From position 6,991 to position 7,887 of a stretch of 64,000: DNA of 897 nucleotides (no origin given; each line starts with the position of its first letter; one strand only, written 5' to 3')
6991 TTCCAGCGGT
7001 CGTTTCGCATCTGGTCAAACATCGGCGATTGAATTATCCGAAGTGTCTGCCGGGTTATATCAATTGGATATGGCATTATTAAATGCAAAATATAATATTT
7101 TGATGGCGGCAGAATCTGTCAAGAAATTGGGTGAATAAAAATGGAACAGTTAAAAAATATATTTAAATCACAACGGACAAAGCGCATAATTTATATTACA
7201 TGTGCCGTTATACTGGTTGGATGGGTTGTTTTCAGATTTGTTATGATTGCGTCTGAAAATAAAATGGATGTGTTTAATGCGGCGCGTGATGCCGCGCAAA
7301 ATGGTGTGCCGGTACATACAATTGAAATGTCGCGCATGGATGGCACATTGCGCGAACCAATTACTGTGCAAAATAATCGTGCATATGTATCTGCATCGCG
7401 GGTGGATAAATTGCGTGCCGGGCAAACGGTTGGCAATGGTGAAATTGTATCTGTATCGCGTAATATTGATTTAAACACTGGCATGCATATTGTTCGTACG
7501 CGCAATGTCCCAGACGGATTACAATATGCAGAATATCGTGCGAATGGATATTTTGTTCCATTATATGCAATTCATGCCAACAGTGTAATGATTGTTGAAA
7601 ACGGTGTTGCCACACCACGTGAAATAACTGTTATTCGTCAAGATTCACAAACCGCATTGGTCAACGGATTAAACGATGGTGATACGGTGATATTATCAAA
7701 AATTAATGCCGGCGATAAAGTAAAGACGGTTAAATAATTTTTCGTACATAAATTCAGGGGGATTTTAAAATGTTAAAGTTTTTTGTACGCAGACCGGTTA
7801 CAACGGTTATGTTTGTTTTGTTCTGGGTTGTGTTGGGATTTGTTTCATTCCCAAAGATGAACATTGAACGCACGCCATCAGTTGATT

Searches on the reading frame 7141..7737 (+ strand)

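Call 7: search_protein_families(library=pfam, proteins=[window:7141-7737:+], max_evalue=0.00001)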
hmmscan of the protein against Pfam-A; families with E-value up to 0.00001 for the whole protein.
window:7141-7737:+ (198 aa): 0 families

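Call 12: search_protein_families(library=pfam, proteins=[window:7141-7737:+], max_evalue=0.1)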
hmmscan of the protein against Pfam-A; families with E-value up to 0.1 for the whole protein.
window:7141-7737:+ (198 aa): 2 families
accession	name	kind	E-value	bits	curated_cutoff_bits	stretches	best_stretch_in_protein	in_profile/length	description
PF20187.3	DUF6550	-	0.027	15.1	27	1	10-65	5-59/190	Family of unknown function (DUF6550)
PF04276.17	DUF443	-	0.038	14.2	26.2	1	3-48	80-124/202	Protein of unknown function (DUF443)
